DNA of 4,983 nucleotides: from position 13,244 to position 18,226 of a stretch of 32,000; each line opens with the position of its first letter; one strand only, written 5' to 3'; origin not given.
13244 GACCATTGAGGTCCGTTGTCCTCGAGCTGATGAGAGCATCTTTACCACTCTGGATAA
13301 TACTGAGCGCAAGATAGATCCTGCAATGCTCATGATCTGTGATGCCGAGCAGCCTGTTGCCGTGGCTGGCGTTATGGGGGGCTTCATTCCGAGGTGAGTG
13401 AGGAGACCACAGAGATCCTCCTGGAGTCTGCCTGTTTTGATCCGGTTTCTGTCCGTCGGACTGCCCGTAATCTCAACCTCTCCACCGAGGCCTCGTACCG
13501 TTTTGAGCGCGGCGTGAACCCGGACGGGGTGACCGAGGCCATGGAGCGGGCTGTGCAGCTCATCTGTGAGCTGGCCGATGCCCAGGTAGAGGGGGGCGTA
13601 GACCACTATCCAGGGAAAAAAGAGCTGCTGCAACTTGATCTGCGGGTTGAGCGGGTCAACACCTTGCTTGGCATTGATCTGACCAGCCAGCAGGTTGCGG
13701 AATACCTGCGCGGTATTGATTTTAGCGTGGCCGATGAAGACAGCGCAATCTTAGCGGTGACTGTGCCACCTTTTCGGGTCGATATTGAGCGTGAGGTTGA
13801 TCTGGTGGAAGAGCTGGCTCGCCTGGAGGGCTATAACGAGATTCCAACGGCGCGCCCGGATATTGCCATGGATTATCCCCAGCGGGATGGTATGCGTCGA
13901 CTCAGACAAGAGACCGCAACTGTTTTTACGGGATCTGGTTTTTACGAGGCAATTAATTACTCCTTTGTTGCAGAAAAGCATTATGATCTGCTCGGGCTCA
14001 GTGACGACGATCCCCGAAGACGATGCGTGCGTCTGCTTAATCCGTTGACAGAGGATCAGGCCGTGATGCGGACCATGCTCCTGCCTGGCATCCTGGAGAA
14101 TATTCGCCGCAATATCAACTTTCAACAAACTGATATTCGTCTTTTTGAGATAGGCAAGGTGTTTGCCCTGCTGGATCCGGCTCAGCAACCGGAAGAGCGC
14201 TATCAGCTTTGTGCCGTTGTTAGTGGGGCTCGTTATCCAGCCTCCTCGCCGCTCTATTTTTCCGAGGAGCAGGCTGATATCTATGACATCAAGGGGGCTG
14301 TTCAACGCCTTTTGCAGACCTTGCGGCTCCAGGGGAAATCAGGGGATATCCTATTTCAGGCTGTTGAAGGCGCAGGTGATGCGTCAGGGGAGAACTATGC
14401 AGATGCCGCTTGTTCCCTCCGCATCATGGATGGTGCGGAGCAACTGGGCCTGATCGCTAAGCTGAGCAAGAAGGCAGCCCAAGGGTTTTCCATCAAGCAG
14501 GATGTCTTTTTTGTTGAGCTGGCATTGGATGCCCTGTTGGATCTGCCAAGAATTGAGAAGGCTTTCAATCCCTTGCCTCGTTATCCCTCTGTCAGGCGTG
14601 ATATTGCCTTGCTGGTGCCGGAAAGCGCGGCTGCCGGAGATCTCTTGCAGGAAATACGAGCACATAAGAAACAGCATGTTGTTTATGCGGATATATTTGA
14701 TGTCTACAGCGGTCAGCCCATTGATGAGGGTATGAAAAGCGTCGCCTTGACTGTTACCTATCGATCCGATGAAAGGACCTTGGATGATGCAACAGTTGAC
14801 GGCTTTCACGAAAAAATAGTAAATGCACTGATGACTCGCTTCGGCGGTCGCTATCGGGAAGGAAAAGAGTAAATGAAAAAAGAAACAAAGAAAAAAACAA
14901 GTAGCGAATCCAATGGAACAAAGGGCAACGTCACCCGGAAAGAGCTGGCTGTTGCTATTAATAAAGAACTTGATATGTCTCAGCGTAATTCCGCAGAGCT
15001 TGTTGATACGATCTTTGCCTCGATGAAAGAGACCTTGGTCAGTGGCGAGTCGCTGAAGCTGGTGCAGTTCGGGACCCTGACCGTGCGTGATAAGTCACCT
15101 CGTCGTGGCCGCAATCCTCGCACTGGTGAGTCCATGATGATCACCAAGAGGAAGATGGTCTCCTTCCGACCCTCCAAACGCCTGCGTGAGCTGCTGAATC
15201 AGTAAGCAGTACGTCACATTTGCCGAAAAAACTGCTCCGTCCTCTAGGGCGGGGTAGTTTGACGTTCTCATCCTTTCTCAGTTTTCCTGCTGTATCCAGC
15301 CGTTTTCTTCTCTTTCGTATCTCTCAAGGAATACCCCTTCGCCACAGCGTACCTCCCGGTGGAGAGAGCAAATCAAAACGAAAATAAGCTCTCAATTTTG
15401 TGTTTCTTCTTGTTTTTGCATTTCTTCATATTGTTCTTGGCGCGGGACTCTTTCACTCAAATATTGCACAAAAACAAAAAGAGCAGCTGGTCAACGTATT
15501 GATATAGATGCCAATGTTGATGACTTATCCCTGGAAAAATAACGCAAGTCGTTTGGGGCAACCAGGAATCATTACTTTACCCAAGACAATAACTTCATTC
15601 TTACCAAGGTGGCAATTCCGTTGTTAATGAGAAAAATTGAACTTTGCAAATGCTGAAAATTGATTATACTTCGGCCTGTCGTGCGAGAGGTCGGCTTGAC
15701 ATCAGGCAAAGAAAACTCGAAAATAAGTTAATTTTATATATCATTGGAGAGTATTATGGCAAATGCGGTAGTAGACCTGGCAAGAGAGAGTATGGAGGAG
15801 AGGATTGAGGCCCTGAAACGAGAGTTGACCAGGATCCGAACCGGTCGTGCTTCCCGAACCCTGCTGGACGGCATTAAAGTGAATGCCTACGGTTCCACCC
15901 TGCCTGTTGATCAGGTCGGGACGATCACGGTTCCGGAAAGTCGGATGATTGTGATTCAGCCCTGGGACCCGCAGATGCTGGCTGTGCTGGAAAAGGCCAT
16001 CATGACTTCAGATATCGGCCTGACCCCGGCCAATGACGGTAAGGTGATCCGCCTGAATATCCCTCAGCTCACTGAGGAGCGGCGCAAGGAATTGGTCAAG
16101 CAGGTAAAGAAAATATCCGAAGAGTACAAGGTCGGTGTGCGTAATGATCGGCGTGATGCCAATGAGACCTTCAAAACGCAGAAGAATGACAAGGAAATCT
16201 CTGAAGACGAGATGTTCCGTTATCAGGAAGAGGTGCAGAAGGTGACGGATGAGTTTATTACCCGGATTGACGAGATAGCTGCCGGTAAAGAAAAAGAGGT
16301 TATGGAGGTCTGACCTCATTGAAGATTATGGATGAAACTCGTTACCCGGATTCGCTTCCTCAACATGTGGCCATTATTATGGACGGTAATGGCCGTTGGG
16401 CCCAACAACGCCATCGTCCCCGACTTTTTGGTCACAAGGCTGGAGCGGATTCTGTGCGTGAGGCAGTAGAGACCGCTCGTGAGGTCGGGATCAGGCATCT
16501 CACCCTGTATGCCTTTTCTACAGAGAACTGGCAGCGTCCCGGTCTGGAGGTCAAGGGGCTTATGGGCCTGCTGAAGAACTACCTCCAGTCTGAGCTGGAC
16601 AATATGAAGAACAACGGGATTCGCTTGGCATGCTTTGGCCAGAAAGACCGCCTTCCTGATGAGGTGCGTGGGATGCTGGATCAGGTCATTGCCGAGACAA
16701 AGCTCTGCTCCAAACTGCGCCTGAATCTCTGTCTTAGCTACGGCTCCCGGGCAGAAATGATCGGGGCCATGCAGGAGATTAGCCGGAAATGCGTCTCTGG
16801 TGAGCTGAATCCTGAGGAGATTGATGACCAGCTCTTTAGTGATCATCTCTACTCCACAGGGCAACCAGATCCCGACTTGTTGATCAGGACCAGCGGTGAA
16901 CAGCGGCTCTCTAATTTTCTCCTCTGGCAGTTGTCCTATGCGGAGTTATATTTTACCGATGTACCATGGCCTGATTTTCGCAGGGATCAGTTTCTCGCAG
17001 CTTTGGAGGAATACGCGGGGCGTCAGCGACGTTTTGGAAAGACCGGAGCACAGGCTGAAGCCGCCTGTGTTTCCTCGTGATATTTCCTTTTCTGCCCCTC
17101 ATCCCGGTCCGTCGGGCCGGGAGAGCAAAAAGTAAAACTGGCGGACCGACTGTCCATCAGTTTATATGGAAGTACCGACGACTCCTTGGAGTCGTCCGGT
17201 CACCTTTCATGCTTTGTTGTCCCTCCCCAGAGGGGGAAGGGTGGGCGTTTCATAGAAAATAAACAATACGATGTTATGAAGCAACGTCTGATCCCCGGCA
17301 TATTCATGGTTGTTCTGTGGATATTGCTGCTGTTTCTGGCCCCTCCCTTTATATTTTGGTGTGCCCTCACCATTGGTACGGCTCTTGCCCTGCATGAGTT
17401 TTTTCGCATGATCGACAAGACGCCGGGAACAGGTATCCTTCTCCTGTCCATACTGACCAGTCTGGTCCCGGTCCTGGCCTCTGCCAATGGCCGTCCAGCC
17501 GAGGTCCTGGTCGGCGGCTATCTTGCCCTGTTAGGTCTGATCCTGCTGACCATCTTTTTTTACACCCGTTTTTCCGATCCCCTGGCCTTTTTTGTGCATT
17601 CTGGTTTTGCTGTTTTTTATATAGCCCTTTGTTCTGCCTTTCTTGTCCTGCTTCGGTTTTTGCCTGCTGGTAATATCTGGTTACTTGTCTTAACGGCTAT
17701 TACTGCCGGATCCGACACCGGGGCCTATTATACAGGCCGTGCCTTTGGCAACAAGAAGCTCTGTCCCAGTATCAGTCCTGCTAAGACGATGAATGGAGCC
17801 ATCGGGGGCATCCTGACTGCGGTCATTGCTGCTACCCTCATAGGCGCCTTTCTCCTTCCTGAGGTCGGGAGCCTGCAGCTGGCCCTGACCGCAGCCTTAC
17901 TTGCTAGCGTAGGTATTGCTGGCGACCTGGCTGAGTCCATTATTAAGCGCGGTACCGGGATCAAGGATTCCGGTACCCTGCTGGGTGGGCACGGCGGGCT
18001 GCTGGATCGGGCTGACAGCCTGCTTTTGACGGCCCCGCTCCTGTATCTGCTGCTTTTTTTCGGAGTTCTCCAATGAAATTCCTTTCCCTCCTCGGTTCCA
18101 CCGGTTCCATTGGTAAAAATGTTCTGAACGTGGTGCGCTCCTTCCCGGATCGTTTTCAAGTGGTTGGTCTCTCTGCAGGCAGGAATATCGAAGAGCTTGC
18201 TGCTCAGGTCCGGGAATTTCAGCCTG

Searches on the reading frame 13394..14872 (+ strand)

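Call 48: search_protein_families(library=pfam, proteins=[window:13394-14872:+], max_evalue=0.001)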
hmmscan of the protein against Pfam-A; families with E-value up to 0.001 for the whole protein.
window:13394-14872:+ (492 aa): 4 families
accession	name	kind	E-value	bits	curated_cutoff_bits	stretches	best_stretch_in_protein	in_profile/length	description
PF17759.6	tRNA_synthFbeta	-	1.4e-49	168.9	22.4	1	150-378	1-214/214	Phenylalanyl tRNA synthetase beta chain CLM domain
PF03147.19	FDX-ACB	-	1.8e-27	96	31.1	1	395-488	1-94/94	Ferredoxin-fold anticodon binding domain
PF03484.21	B5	-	8.2e-22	77.6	28.6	1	82-147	2-67/67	tRNA synthetase B5 domain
PF03483.22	B3_4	-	3.4e-20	72.8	29.3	1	2-61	114-173/174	B3/4 domain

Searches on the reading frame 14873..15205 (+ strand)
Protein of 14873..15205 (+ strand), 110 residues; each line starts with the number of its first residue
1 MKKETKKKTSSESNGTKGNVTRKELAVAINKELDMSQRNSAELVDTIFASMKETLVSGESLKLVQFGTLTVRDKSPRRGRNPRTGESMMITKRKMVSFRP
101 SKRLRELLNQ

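Call 48: search_protein_families(library=pfam, proteins=[window:14873-15205:+], max_evalue=0.001)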
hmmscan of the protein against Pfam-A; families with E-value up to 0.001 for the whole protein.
window:14873-15205:+ (110 aa): 2 families
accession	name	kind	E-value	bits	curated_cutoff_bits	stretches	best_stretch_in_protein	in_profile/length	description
PF00216.26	Bac_DNA_binding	-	2.6e-27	95.4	22.4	1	20-109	1-90/90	Bacterial DNA-binding protein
PF18291.6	HU-HIG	-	1.7e-06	28.5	26.2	1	13-109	25-119/125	HU domain fused to wHTH, Ig, or Glycine-rich motif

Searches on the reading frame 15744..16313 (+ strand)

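Call 48: search_protein_families(library=pfam, proteins=[window:15744-16313:+], max_evalue=0.001)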
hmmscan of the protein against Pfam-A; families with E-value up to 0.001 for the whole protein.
window:15744-16313:+ (189 aa): 1 family
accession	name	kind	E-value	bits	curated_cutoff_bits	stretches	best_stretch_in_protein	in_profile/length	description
PF01765.24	RRF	-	7.6e-66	221.4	29.7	1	24-187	1-164/164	Ribosome recycling factor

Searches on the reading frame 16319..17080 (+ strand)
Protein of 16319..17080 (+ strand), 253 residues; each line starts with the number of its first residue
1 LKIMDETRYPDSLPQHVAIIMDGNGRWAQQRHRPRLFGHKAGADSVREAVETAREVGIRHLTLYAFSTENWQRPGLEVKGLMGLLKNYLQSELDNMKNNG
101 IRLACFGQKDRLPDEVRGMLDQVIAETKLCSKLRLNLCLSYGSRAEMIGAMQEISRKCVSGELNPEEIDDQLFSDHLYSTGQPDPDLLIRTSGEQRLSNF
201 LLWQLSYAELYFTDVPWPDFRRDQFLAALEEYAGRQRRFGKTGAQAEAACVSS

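Call 48: search_protein_families(library=pfam, proteins=[window:16319-17080:+], max_evalue=0.001)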
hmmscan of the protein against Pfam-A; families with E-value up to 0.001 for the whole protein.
window:16319-17080:+ (253 aa): 1 family
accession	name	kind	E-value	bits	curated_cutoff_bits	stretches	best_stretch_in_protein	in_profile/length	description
PF01255.24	Prenyltransf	-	1.5e-84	283.4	27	1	20-240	1-219/219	Putative undecaprenyl diphosphate synthase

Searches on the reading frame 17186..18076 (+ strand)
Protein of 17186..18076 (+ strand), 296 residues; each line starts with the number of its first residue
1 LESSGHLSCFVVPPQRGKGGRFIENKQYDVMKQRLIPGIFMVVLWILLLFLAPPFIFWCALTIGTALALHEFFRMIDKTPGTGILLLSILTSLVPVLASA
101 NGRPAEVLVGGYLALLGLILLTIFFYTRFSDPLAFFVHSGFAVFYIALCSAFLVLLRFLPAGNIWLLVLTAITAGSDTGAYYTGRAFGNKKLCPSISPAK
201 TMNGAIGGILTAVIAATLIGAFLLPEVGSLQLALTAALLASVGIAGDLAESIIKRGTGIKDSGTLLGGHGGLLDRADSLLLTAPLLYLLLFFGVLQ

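Call 48: search_protein_families(library=pfam, proteins=[window:17186-18076:+], max_evalue=0.001)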
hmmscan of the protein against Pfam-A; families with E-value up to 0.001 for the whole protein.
window:17186-18076:+ (296 aa): 1 family
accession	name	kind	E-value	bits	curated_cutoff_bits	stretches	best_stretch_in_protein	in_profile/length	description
PF01148.25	CTP_transf_1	-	9e-55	186.8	24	1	32-291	1-262/264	Cytidylyltransferase family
